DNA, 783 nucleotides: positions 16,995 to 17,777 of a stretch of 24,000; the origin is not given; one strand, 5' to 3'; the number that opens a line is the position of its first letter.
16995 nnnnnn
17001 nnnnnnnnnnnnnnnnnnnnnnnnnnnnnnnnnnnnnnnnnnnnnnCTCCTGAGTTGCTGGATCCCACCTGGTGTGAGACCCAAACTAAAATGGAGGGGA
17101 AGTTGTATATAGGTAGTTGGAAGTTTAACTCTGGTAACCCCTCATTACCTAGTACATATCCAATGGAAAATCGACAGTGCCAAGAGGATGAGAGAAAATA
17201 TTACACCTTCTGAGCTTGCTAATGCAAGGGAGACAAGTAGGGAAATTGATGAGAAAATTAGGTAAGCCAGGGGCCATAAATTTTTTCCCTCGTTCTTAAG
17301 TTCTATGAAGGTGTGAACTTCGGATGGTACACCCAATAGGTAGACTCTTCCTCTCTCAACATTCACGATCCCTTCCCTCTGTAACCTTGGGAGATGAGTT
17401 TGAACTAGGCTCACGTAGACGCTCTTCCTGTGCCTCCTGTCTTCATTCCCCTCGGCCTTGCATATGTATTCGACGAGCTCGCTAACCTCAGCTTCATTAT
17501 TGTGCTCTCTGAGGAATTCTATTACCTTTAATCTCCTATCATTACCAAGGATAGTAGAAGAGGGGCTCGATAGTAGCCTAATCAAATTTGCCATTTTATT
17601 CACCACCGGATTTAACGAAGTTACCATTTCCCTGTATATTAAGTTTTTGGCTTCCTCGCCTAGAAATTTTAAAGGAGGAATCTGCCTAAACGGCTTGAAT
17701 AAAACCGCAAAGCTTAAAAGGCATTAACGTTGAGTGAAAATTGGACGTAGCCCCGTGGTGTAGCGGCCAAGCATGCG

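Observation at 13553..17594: SipW/TasA-type surface-fibre module with its own membrane-tethered regulator, converging on the archaellum operon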

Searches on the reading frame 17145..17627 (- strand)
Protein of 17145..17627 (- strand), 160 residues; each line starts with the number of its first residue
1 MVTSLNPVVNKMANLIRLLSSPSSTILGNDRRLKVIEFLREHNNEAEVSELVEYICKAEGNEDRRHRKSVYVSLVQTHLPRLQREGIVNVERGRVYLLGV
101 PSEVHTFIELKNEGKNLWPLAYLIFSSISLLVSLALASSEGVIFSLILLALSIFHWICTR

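Call 4: search_protein_families(library=pfam, proteins=[window:17145-17627:-], max_evalue=1)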
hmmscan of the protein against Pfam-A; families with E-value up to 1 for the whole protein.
window:17145-17627:- (160 aa): 4 families
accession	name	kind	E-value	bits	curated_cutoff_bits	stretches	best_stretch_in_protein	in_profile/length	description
PF24035.1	DUF7344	-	8.4e-17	61.7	27.8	1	25-93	2-71/76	Domain of unknown function (DUF7344)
PF01022.26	HTH_5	-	0.0009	19.5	22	1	30-56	2-26/47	Bacterial regulatory protein, arsR family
PF22665.2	DUF6293_C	-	0.0075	17.1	27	1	31-92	13-81/101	DUF6293 C-terminal winged helix domain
PF16007.11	DUF4777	-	0.18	12.5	34.4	1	34-74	8-48/66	Domain of unknown function (DUF4777)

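Call 19: search_protein_families(library=ncbifam, proteins=[window:17145-17594:-], max_evalue=1)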
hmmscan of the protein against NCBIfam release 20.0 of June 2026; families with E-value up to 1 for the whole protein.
window:17145-17594:- (149 aa): 1 family
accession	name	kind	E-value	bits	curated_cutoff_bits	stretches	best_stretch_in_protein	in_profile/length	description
NF033788.1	HTH_metalloreg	subfamily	0.0013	18.5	55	1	15-42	7-33/77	metalloregulator ArsR/SmtB family transcription factor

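Call 37: list_cluster_members(proteins=[window:17145-17594:-, window:17145-17627:-, window:16441-17046:-, window:15893-16420:-, window:14859-15851:-, window:14476-14862:-, window:13553-14482:-, window:11647-13572:+])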
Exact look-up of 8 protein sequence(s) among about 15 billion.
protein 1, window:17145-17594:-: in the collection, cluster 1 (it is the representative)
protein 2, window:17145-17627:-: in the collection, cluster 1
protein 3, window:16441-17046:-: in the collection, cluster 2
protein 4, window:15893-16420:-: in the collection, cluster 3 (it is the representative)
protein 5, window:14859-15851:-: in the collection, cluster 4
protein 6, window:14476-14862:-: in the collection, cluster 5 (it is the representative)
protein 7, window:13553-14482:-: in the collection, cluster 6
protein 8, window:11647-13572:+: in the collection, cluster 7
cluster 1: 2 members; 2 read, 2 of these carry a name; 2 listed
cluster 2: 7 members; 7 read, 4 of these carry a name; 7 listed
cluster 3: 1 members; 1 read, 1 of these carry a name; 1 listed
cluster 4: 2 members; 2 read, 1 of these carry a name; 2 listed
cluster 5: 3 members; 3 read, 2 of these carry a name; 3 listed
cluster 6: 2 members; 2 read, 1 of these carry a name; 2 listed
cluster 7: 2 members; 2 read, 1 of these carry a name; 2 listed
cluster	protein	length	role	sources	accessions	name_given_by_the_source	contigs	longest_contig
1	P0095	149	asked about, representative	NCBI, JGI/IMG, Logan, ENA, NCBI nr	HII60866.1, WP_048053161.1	DUF7344 domain-containing protein [Pyrococcus horikoshii] | hypothetical protein [Pyrococcus horikoshii]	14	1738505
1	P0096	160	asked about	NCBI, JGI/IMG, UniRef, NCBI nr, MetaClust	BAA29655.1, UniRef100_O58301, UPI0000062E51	160aa long hypothetical protein [Pyrococcus horikoshii OT3] | DUF7344 domain-containing protein n=2 Tax=Pyrococcus horikoshii TaxID=53953 ... | status=active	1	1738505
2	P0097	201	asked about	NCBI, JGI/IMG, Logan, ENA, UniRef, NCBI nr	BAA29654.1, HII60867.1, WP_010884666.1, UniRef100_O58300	DUF1102 domain-containing protein [Pyrococcus horikoshii] | DUF1102 domain-containing protein n=2 Tax=Pyrococcus horikoshii TaxID=53953 ...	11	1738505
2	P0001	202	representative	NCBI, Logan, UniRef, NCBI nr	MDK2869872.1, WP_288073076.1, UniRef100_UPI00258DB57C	MAG: hypothetical protein PWP39_1107 [Pyrococcus sp.] | DUF1102 domain-containing protein n=1 Tax=Pyrococcus sp. TaxID=33866 RepID=UPI00258DB57C | DUF1102 domain-containing protein [Pyrococcus sp.]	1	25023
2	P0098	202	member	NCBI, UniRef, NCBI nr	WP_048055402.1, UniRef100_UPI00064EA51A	DUF1102 domain-containing protein [Pyrococcus sp. NA2] | DUF1102 domain-containing protein n=1 Tax=Pyrococcus sp. (strain NA2) TaxID=342949 ...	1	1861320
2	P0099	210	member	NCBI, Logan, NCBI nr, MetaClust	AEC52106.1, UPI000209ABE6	hypothetical protein PNA2_1191 [Pyrococcus sp. NA2] | status=active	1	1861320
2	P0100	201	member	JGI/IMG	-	-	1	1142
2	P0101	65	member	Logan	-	-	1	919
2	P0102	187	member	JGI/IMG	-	-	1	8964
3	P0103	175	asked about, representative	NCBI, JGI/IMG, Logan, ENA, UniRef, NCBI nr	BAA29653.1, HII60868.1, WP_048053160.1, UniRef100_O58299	DUF1102 domain-containing protein [Pyrococcus horikoshii] | DUF1102 domain-containing protein n=2 Tax=Pyrococcus horikoshii TaxID=53953 ...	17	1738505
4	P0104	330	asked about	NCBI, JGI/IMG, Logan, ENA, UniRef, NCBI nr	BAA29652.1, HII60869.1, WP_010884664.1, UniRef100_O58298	signal peptidase I [Pyrococcus horikoshii] | Peptidase S24/S26A/S26B/S26C domain-containing protein n=2 Tax=Pyrococcus horikoshii ...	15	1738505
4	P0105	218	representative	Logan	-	-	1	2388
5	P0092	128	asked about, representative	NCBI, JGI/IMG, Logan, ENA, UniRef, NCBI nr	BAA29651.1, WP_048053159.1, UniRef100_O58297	hypothetical protein [Pyrococcus horikoshii] | Uncharacterized protein n=2 Tax=Pyrococcus horikoshii TaxID=53953 RepID=O58297_PYRHO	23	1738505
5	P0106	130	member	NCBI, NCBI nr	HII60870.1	TPA: hypothetical protein HA331_03785 [Pyrococcus horikoshii] | hypothetical protein [Pyrococcus horikoshii]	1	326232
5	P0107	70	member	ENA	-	-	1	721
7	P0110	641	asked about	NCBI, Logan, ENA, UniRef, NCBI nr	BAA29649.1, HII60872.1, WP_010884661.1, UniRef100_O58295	hypothetical protein [Pyrococcus horikoshii] | Trafficking protein particle complex subunit 13 C-terminal domain-containing protein n=2 ...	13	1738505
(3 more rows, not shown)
